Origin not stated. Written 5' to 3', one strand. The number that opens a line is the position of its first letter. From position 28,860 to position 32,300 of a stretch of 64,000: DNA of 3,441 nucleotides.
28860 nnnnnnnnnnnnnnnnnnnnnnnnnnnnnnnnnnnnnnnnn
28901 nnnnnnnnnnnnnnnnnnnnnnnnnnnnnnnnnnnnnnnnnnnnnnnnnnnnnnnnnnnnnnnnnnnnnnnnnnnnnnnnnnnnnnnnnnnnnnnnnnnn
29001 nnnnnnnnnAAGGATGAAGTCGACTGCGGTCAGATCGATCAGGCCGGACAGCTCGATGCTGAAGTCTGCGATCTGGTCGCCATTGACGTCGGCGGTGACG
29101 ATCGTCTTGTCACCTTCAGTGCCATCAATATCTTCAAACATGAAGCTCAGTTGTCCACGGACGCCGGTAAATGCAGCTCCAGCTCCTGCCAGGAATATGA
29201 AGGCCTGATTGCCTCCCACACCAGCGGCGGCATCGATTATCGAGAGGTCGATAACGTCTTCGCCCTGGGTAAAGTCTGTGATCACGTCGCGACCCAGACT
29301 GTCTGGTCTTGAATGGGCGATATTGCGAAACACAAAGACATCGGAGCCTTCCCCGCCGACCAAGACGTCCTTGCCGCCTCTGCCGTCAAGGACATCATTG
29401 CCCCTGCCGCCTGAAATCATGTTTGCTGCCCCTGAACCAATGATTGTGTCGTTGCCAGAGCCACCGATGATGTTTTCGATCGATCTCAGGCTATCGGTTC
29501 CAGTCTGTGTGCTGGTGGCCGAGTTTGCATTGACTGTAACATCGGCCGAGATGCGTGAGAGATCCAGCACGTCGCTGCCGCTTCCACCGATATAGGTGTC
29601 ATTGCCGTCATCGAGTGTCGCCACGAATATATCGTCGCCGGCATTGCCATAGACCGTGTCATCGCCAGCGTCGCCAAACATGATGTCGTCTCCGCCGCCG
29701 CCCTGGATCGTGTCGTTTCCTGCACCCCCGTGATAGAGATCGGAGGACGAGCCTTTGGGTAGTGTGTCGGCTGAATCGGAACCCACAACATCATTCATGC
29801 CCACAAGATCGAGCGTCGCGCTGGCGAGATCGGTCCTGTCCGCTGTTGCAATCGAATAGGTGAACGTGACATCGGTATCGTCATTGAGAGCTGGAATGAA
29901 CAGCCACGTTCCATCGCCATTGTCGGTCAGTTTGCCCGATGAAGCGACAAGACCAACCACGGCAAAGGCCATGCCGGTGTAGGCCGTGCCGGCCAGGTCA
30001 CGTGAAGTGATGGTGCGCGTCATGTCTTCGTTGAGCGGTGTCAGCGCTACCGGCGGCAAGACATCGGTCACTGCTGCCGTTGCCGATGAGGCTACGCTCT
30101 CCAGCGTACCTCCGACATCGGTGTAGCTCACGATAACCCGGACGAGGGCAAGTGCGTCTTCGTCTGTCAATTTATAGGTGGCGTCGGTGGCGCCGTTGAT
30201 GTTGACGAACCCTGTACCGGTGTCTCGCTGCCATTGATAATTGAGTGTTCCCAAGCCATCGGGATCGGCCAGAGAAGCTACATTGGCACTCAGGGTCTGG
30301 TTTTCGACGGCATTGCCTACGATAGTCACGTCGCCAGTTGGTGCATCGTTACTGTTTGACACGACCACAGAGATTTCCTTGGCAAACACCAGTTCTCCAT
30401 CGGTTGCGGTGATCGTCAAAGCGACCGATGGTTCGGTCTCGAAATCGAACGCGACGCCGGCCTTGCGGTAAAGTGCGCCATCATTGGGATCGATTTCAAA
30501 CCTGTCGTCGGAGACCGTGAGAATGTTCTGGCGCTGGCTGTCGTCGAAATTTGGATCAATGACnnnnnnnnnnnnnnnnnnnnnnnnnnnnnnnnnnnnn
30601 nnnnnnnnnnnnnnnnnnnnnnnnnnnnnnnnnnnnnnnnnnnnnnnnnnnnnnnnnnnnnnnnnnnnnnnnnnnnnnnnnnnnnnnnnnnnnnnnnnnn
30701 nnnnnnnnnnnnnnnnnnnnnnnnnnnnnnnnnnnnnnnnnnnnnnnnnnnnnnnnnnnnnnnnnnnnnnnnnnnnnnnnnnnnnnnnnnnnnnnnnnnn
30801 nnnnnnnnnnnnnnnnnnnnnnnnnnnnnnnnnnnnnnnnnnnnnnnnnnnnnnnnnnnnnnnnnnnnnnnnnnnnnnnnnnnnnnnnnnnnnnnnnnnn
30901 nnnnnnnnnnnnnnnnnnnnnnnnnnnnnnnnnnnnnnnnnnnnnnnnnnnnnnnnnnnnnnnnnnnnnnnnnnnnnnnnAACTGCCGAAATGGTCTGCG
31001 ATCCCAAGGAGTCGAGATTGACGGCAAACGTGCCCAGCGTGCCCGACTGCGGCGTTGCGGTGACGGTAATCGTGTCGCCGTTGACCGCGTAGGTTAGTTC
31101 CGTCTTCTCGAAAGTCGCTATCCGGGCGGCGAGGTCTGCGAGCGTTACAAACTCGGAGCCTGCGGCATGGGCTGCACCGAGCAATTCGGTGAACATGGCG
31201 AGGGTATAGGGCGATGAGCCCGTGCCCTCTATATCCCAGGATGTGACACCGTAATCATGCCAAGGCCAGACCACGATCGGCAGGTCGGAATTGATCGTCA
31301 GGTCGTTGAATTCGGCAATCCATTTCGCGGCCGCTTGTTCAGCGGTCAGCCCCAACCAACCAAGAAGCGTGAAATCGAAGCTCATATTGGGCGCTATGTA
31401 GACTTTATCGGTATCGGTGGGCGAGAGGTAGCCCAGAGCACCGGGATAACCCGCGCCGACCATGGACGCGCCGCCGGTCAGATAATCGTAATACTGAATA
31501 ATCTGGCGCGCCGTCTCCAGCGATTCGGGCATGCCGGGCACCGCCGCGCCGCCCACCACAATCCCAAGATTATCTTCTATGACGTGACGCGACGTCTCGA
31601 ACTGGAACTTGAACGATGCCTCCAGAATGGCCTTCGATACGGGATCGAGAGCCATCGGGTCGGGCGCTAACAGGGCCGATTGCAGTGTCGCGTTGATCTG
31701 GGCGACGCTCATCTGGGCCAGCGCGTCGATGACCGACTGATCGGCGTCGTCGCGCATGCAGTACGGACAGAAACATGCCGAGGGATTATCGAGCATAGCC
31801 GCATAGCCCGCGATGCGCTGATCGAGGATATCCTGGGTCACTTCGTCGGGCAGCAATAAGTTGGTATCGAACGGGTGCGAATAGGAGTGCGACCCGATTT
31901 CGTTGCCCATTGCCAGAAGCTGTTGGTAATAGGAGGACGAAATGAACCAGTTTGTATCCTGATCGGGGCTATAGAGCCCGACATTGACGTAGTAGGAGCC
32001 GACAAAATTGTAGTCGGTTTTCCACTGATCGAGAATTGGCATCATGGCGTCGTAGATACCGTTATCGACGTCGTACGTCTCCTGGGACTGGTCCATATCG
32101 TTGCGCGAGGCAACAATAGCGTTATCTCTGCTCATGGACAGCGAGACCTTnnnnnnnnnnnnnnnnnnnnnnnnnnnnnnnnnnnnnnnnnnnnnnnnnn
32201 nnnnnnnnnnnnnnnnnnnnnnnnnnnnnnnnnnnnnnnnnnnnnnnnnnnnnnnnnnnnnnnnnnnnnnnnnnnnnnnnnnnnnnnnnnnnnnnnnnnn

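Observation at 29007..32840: CE4-like deacetylase carried on an RTX/cadherin adhesin scaffold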

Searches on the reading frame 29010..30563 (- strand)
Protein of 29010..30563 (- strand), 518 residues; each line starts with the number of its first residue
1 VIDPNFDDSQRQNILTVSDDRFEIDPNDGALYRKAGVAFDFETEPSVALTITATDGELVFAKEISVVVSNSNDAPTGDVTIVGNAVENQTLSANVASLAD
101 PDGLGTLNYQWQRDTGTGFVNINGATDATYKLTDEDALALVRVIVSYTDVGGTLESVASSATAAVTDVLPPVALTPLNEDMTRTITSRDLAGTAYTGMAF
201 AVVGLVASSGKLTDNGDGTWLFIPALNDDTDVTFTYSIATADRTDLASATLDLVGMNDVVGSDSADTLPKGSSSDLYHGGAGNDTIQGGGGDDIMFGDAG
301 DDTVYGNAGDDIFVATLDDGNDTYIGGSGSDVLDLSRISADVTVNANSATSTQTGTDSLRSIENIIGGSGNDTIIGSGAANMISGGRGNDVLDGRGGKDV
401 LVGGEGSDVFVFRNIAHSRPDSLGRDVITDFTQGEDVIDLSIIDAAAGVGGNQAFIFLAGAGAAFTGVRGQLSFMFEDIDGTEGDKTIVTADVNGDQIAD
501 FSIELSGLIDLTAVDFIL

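Call 11: search_protein_families(library=pfam, proteins=[window:29010-30563:-], max_evalue=10)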
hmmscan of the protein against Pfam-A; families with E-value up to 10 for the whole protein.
window:29010-30563:- (518 aa): 5 families
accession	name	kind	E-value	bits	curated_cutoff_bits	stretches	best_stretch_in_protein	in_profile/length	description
PF00353.25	HemolysinCabind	-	8.8e-27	93.1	23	6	278-312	1-35/36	RTX calcium-binding nonapeptide repeat (4 copies)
PF08548.17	Peptidase_M10_C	-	3.6e-11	43.7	20.7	1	301-517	8-192/193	Peptidase M10 serralysin C terminal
PF17892.7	Cadherin_5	-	9.1e-09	35.5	26.5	1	171-250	10-94/98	Cadherin-like domain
PF23197.1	IG_AIR9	-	0.0086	16.3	27.5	1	78-143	4-68/87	AIR9 A9 domain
PF00028.23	Cadherin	-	0.083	13.7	28.8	1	14-56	35-76/93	Cadherin domain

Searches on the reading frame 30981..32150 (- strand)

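Call 11: search_protein_families(library=pfam, proteins=[window:30981-32150:-], max_evalue=10)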
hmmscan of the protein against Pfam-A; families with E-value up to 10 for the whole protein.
window:30981-32150:- (390 aa): 2 families
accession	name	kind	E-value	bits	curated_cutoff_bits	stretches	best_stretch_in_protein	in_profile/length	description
PF01522.26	Polysacc_deac_1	-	0.00052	20.4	23.1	1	72-135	48-110/124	Polysaccharide deacetylase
PF18998.6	Flg_new_2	-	0.064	13.7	23.6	1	352-370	17-34/73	Divergent InlB B-repeat domain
